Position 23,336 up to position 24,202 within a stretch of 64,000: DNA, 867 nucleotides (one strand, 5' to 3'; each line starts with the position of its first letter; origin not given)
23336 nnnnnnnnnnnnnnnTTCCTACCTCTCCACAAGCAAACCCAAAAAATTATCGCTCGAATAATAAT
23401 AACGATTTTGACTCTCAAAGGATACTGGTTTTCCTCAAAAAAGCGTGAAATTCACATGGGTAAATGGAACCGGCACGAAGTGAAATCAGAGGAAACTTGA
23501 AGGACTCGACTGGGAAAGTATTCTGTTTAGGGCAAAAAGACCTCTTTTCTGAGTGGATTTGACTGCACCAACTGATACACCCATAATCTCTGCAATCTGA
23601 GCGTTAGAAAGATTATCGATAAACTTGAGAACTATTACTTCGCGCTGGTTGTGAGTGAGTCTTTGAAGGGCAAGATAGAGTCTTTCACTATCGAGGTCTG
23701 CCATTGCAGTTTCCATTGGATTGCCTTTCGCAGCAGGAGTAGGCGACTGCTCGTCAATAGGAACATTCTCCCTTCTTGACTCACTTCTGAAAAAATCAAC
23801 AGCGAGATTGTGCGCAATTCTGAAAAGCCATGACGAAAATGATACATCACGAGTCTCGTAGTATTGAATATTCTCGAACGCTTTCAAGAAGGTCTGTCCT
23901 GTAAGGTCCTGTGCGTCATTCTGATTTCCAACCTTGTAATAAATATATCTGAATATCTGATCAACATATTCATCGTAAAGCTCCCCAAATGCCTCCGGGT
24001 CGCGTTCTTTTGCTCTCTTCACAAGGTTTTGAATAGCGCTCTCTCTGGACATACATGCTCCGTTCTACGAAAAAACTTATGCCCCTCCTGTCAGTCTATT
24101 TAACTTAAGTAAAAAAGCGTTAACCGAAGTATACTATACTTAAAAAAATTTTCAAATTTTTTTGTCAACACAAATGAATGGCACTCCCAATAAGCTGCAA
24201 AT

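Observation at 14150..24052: ECF sigma factor heading a tandem triplet of paralogous, membrane-anchored giant repeat proteins plus a zinc-ribbon membrane protein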

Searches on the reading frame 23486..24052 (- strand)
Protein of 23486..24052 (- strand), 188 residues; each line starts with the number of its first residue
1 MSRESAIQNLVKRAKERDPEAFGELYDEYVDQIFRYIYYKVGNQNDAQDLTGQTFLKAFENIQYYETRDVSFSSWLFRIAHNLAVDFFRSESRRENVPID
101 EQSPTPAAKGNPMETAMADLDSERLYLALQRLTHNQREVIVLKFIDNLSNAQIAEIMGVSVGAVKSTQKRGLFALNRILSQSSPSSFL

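Call 3: search_protein_families(library=pfam, proteins=[window:23486-24052:-], max_evalue=1)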
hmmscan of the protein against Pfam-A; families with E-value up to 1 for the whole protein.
window:23486-24052:- (188 aa): 10 families
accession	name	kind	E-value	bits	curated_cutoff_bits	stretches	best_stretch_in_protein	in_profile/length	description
PF04542.20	Sigma70_r2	-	3.7e-17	62.3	24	1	25-94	1-71/71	Sigma-70 region 2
PF08281.18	Sigma70_r4_2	-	1.8e-14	53.6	25.7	1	123-172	2-51/54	Sigma-70, region 4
PF04545.22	Sigma70_r4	-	3.3e-11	43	24.1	1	128-172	1-45/50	Sigma-70, region 4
PF07638.17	Sigma70_ECF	-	6.1e-05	23.4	21.1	1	7-165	4-169/185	ECF sigma factor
PF04297.20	UPF0122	-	0.027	15.2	22.7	1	132-170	18-56/101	Putative helix-turn-helix protein, YlxM / p13 like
PF13384.12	HTH_23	-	0.029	14.6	24.6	1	139-170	9-40/50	Homeodomain-like domain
PF00196.25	GerE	-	0.037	14.1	23.5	1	136-166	5-36/57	Bacterial regulatory proteins, luxR family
PF13518.12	HTH_28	-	0.12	12.9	25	1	136-166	1-31/52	Helix-turn-helix domain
PF13412.12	HTH_24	-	0.18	11.8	21.9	1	147-165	17-35/48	Winged helix-turn-helix DNA-binding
PF16509.11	KORA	-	0.22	12.2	26.7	1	128-176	12-59/84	TrfB plasmid transcriptional repressor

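Call 4: search_protein_families(library=ncbifam, proteins=[window:23486-24052:-], max_evalue=1)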
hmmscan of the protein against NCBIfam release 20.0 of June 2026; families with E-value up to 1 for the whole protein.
window:23486-24052:- (188 aa): 117 families (the best 25 are shown)
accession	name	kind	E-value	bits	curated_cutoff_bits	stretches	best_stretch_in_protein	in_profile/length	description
TIGR02952.1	Sig70_famx2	equivalog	4.8e-52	176.3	206.45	1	10-179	1-170/170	ECF subfamily RNA polymerase sigma factor, BldN family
NF004113.0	PRK05602.1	equivalog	4e-31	108.3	208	1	8-184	33-206/211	RNA polymerase sigma factor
TIGR02948.1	SigW_bacill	equivalog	1.1e-29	103.9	243.1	1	4-179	2-184/187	RNA polymerase sigma factor SigW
NF007223.0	PRK09641.1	equivalog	2.3e-29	102.6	209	1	5-180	3-185/187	RNA polymerase sigma factor SigW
NF009166.1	PRK12513.1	equivalog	2.4e-29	102.4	206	1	7-181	9-188/193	RNA polymerase sigma factor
NF007220.0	PRK09639.1-5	equivalog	5.6e-29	101.2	260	1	20-182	3-167/181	RNA polymerase sigma factor SigX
TIGR02937.1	sigma70-ECF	superfamily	8.7e-28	97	42.9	1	20-176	1-162/165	sigma-70 family RNA polymerase sigma factor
TIGR02983.1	SigE-fam_strep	subfamily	1.6e-27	96.4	141.55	1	19-180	5-159/162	SigE family RNA polymerase sigma factor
TIGR02950.1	SigM_subfam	subfamily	8.9e-26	90.6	147.95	1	23-176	3-155/159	RNA polymerase sigma factor, SigM family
NF007216.0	PRK09638.1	equivalog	1.1e-25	90.4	194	1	8-181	6-176/180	RNA polymerase sigma factor SigY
NF007229.0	PRK09647.1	equivalog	6e-25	87.9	265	1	16-184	40-207/220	RNA polymerase sigma factor SigE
TIGR02985.1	Sig70_bacteroi1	subfamily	1.6e-24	86.9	126.4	1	20-175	1-158/162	RNA polymerase sigma-70 factor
NF009176.0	PRK12524.1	equivalog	2.4e-24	86.2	264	1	13-180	19-185/196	RNA polymerase sigma factor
NF009172.0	PRK12519.1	subfamily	5.7e-24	84.7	222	1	8-181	17-191/194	RNA polymerase sigma factor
NF009171.0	PRK12518.1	equivalog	5.9e-24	84.9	208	1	8-171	15-176/191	RNA polymerase sigma factor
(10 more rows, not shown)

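Call 43: find_homologous_proteins(query=window:23486-24052:-, max_evalue=1e-20)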
Query window:23486-24052:- (188 aa): 218 proteins with E <= 1e-20 among 369 candidates; the best 120 are listed.
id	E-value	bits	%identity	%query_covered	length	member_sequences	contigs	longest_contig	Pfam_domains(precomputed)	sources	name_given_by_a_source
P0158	5.6e-117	406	100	100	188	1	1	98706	PF04545.23,PF04542.21,PF08281.19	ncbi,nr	ncbi:MAG: sigma-70 family RNA polymerase sigma factor [Actinomycetota bacterium]|nr:sigma-70 family 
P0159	6.3e-92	324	78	100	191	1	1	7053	PF04545.23,PF04542.21,PF08281.19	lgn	-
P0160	3.7e-91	322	77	100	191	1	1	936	PF04545.23,PF04542.21,PF08281.19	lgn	-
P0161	5.0e-91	321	77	100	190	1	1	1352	PF04545.23,PF04542.21,PF08281.19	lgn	-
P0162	9.2e-91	320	77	100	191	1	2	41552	PF04545.23,PF04542.21,PF08281.19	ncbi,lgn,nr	ncbi:MAG: RNA polymerase sigma factor [Actinobacteria bacterium]|nr:RNA polymerase sigma factor [Act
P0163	1.3e-90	320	77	100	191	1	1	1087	PF04545.23,PF04542.21,PF08281.19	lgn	-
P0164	2.9e-90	319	75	100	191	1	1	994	PF04545.23,PF04542.21,PF08281.19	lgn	-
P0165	3.3e-90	318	77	100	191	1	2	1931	PF04545.23,PF04542.21,PF08281.19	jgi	jgi:RNA polymerase sigma-70 factor (ECF subfamily)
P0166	3.7e-90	318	77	100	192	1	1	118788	PF04545.23,PF04542.21,PF08281.19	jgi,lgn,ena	-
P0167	5.9e-90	318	74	100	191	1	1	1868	PF04545.23,PF04542.21,PF08281.19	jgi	jgi:RNA polymerase sigma-70 factor (ECF subfamily)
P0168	6.0e-90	318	75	99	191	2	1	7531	PF04545.23,PF04542.21,PF08281.19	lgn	-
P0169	6.0e-90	318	76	100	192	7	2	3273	PF04545.23,PF04542.21,PF08281.19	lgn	-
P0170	1.0e-89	317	78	100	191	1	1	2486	PF04545.23,PF04542.21,PF08281.19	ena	-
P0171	1.1e-89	317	75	100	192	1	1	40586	PF04545.23,PF04542.21,PF08281.19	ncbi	ncbi:MAG: sigma-70 family RNA polymerase sigma factor [Candidatus Geothermincolia bacterium]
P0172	1.9e-89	316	74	100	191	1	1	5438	PF04545.23,PF04542.21,PF08281.19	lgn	-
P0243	6.8e-77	275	70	95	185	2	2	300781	PF07638.18,PF04545.23,PF04542.21,PF08281.19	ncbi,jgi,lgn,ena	-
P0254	8.2e-45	171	51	92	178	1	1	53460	PF07638.18,PF04545.23,PF04542.21,PF08281.19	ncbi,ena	-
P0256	4.9e-43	165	48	91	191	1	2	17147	PF04545.23,PF04542.21,PF08281.19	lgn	-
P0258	4.8e-42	162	47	91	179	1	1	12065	PF07638.18,PF04545.23,PF04542.21,PF08281.19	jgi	-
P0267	7.3e-40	155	45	93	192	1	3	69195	PF04545.23,PF04542.21,PF08281.19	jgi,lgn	jgi:RNA polymerase sigma-70 factor (ECF subfamily)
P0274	1.6e-38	150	43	93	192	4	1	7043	PF04545.23,PF04542.21,PF08281.19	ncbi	ncbi:MAG: sigma-70 family RNA polymerase sigma factor [Candidatus Aquicultor sp.]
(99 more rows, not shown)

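Call 44: find_encoding_contigs(protein=P0243, flank=10000, max_places=2)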
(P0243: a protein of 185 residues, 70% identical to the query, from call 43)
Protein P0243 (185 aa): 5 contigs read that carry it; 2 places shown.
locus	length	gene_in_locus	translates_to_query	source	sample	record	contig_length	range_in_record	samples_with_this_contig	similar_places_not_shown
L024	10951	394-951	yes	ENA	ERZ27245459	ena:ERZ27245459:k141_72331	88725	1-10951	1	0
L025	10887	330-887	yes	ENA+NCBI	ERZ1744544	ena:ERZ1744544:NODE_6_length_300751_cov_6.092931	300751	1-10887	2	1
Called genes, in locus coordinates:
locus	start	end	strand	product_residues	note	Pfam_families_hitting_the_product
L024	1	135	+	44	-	?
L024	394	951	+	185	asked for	PF07638:Sigma70_ECF (weak), PF04542:Sigma70_r2, PF08281:Sigma70_r4_2, PF04545:Sigma70_r4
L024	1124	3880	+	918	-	-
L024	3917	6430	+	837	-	-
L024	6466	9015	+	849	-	-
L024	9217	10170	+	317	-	-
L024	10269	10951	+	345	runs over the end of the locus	PF12849:PBP_like_2, PF13531:SBP_bac_11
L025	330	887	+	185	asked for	PF07638:Sigma70_ECF (weak), PF04542:Sigma70_r2, PF08281:Sigma70_r4_2, PF04545:Sigma70_r4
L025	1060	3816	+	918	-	-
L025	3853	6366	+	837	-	-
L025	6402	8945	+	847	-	-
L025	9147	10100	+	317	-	-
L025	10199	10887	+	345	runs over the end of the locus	PF12849:PBP_like_2, PF13531:SBP_bac_11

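Call 45: find_encoding_contigs(protein=P0254, flank=8000, max_places=2)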
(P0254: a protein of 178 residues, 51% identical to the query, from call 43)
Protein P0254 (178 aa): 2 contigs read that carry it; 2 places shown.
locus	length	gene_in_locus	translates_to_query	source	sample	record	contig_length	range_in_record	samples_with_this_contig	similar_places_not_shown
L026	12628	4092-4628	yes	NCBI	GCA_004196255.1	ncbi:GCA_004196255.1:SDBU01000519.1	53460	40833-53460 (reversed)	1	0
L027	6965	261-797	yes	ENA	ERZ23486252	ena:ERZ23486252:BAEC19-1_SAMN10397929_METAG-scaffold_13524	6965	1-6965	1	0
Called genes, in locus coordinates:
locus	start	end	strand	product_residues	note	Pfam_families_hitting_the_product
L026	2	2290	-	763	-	?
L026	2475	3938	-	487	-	PF02934:GatB_N, PF02637:GatB_Yqey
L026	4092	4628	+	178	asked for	PF07638:Sigma70_ECF (weak), PF04542:Sigma70_r2, PF08281:Sigma70_r4_2, PF04545:Sigma70_r4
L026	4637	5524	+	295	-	-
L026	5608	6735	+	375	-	PF00089:Trypsin, PF10459:Peptidase_S46 (faint), PF13365:Trypsin_2, PF00595:PDZ, PF13180:PDZ_2, PF17820:PDZ_6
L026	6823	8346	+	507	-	PF12704:MacB_PCD, PF02687:FtsX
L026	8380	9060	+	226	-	PF02463:SMC_N (faint), PF00005:ABC_tran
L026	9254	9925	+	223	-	-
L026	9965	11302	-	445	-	PF10396:TrmE_N, PF00009:GTP_EFTU (faint), PF12631:MnmE_helical, PF00350:Dynamin_N (faint), PF01926:MMR_HSR1, PF02421:FeoB_N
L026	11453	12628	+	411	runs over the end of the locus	PF00083:Sugar_tr (weak), PF07690:MFS_1, PF12832:MFS_1_like, PF00083:Sugar_tr (weak), PF07690:MFS_1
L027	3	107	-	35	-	?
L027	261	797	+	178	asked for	PF07638:Sigma70_ECF (weak), PF04542:Sigma70_r2, PF08281:Sigma70_r4_2, PF04545:Sigma70_r4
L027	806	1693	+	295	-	-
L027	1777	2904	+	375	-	PF00089:Trypsin, PF10459:Peptidase_S46 (faint), PF13365:Trypsin_2, PF00595:PDZ, PF13180:PDZ_2, PF17820:PDZ_6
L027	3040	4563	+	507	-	PF12704:MacB_PCD, PF02687:FtsX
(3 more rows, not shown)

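Call 46: find_encoding_contigs(protein=P0267, flank=8000, max_places=2)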
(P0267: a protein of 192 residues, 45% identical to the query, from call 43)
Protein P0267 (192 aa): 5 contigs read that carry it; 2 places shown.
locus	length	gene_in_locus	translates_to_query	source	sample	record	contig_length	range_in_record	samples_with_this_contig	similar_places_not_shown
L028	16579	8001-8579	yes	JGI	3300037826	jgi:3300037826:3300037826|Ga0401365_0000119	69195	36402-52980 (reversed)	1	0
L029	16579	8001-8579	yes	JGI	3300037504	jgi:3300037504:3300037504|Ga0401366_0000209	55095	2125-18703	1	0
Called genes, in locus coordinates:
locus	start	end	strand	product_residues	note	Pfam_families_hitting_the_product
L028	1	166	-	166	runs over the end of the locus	PF01025:GrpE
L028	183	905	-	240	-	PF01628:HrcA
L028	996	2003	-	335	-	PF00044:Gp_dh_N, PF02800:Gp_dh_C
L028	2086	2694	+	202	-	PF01300:Sua5_yciO_yrdC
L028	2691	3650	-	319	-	PF01699:Na_Ca_ex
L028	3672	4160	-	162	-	PF06695:Sm_multidrug_ex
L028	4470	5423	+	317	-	PF01209:Ubie_methyltran (faint), PF01795:Methyltransf_5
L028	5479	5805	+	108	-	-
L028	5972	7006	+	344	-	PF01116:F_bP_aldolase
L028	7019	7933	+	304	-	PF00316:FBPase, PF18913:FBPase_C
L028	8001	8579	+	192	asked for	PF04542:Sigma70_r2, PF08281:Sigma70_r4_2, PF04545:Sigma70_r4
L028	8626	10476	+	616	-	PF04773:FecR, PF18915:DUF5667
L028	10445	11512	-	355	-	PF00953:Glycos_transf_4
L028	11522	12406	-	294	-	PF00768:Peptidase_S11, PF13354:Beta-lactamase2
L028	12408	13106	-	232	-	PF01479:S4 (weak), PF00849:PseudoU_synth_2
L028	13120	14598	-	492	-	PF03816:LytR_cpsA_psr, PF13399:LytR_C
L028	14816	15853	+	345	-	-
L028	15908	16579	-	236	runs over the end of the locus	PF01978:TrmB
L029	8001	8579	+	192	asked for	PF04542:Sigma70_r2, PF08281:Sigma70_r4_2, PF04545:Sigma70_r4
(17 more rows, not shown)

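Call 65: search_solved_structures(query=window:23486-24052:-, max_evalue=1e-8, show_alignments=1)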
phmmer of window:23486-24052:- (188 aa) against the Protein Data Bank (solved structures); distinct sequences matched with E-value up to 1e-8: 16.
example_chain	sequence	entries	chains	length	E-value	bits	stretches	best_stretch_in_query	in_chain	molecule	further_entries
6dxo_A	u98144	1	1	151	1.2e-29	106.6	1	9-96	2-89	RNA polymerase ECF-subfamily sigma factor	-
5wuq_A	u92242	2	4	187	8.9e-24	87.5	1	5-178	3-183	ECF RNA polymerase sigma factor SigW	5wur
9m9d_F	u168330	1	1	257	4.2e-20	75.6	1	21-180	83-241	ECF RNA polymerase sigma factor SigE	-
9m9e_F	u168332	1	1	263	4.5e-20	75.5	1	21-180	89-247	ECF RNA polymerase sigma factor SigE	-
9m98_F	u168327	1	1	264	4.5e-20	75.5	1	21-180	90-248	ECF RNA polymerase sigma factor SigE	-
7qh5_A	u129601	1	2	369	1e-14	58.1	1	19-119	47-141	RNA polymerase sigma factor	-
6dv9_F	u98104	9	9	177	1.3e-14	57.7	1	22-178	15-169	ECF RNA polymerase sigma factor SigL | RNA polymerase sigma factor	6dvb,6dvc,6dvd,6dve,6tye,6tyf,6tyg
4nqw_A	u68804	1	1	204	1.5e-11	47.7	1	6-179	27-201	ECF RNA polymerase sigma factor SigK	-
1or7_A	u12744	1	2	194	2.1e-11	47.3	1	2-174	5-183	RNA polymerase sigma-E factor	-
6in7_B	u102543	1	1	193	2.4e-11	47.1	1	6-179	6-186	RNA polymerase sigma-H factor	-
8z6g_B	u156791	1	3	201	2.6e-11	47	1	6-179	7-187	RNA polymerase sigma factor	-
6jbq_F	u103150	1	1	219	3.2e-11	46.7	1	2-174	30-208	ECF RNA polymerase sigma-E factor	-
6jcy_F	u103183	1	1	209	3.3e-10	43.4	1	30-180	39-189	ECF RNA polymerase sigma factor SigH,ECF RNA polymerase sigma factor SigE,ECF RNA polymera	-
9isn_F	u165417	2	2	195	2.6e-09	40.5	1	7-178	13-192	ECF sigma factor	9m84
2q1z_A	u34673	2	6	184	2.7e-09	40.4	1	15-175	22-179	RpoE, ECF SigE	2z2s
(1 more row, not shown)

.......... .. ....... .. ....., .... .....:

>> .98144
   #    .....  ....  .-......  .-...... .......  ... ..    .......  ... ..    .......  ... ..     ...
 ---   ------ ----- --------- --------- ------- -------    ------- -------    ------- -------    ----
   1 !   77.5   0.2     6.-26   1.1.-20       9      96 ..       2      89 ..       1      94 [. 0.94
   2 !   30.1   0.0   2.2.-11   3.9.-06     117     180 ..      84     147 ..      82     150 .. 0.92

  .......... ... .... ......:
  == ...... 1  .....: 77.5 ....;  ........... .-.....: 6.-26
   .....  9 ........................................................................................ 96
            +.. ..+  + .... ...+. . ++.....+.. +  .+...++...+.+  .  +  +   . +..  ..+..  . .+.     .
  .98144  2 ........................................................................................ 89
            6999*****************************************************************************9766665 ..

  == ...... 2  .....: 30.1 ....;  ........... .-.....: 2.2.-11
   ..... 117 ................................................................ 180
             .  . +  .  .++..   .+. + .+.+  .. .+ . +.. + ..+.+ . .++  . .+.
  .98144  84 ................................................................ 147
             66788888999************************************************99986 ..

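Call 95: find_encoding_contigs(protein=P0256, flank=4000, max_places=1)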
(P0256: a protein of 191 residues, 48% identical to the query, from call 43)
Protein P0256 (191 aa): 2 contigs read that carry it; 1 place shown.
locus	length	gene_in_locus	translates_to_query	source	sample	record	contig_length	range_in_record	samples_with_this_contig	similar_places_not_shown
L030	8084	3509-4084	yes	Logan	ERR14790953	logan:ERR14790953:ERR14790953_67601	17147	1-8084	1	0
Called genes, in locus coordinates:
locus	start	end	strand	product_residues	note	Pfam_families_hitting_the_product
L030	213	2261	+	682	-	PF03477:ATP-cone (weak), PF13597:NRDD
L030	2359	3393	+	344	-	-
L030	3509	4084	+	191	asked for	PF04542:Sigma70_r2, PF08281:Sigma70_r4_2, PF04545:Sigma70_r4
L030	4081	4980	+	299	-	PF18915:DUF5667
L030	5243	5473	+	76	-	PF01455:HupF_HypC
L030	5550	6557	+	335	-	PF01924:HypD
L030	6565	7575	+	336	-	PF00586:AIRS, PF02769:AIRS_C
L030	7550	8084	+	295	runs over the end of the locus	-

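Call 96: find_encoding_contigs(protein=P0258, flank=4000, max_places=1)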
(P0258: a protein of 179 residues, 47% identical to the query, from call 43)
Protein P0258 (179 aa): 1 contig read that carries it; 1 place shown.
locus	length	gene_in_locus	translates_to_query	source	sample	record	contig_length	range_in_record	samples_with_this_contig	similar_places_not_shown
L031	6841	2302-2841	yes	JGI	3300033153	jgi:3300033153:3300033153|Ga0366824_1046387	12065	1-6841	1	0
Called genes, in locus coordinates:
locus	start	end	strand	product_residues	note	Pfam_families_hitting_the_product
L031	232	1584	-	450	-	PF02463:SMC_N (weak), PF00005:ABC_tran (faint), PF13304:AAA_21, PF13175:AAA_15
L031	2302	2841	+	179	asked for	PF07638:Sigma70_ECF (weak), PF04542:Sigma70_r2, PF08281:Sigma70_r4_2, PF04545:Sigma70_r4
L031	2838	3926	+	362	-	-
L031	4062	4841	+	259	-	PF04402:SIMPL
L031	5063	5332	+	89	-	-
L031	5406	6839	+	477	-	PF02730:AFOR_N, PF01314:AFOR_C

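Call 97: find_encoding_contigs(protein=P0274, flank=4000, max_places=1)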
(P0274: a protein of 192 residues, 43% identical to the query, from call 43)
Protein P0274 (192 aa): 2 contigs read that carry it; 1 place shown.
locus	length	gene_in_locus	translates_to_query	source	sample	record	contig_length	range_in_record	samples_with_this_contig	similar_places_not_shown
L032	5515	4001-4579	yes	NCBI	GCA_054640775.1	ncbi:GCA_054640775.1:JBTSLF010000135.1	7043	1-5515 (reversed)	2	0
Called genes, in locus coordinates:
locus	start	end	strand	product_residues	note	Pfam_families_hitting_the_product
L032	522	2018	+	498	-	PF04715:, PF00425:Chorismate_bind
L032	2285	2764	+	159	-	PF13581:HATPase_c_2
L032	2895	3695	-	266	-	-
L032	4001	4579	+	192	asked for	PF04542:Sigma70_r2, PF08281:Sigma70_r4_2, PF04545:Sigma70_r4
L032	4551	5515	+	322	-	PF18915:DUF5667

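Call 103: search_protein_families(library=pfam, proteins=[L031:2838-3926:+, L026:4637-5524:+, L030:4081-4980:+, L028:8626-10476:+], max_evalue=1)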
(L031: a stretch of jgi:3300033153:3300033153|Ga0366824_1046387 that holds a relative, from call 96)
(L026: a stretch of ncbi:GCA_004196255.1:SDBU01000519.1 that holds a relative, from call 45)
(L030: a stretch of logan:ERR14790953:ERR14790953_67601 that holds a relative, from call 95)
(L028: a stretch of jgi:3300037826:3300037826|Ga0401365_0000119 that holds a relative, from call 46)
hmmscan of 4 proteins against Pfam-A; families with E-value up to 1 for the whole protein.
L031:2838-3926:+ (362 aa): 1 family
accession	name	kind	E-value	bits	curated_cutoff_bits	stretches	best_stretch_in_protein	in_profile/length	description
PF18915.5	DUF5667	-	4.2e-11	43.6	27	1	114-186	2-74/99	Domain of unknown function (DUF5667)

L026:4637-5524:+ (295 aa): 1 family
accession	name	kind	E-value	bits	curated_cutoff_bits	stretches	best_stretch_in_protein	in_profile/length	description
PF03413.25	PepSY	-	0.016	16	24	1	268-285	42-59/60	Peptidase propeptide and YPEB domain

L030:4081-4980:+ (299 aa): 6 families
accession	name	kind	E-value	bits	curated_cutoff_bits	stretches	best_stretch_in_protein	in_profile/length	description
PF18915.5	DUF5667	-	8.6e-19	68.2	27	1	128-259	2-94/99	Domain of unknown function (DUF5667)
PF23257.1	DUF7071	-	0.015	15.4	27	0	222-237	35-50/68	Domain of unknown function (DUF7071)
PF01867.21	Cas_Cas1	-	0.053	13.1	22.3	1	148-210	90-152/283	CRISPR associated protein Cas1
PF16809.10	NleF_casp_inhib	-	0.11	12.9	24.1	1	162-250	39-128/145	NleF caspase inhibitor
PF22652.1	DUF7006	-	0.17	12.5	27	1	165-218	16-69/112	Family of unknown function (DUF7006)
PF07729.17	FCD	-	0.26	12.1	24.3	0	162-243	48-123/125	FCD domain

L028:8626-10476:+ (616 aa): 5 families
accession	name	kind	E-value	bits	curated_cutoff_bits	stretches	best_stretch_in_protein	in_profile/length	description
PF18915.5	DUF5667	-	1.1e-22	80.7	27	2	343-426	1-86/99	Domain of unknown function (DUF5667)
PF04773.18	FecR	-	1.7e-07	32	24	1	170-271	3-97/97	FecR protein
PF04530.17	Viral_Beta_CD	-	0.03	15.1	23.4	1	88-146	36-93/123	Viral Beta C/D like family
PF17790.7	MG1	-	0.03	15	23.6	1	254-312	13-75/101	Macroglobulin domain MG1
PF22360.1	SbsC_spectrin-like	-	0.052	14.7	26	0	474-507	5-38/62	SbsC,spectrin-like repeat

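Call 105: search_protein_families(library=padloc, proteins=[window:23486-24052:-], max_evalue=0.01)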
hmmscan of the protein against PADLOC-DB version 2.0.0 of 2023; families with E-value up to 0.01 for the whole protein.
window:23486-24052:- (188 aa): 0 families
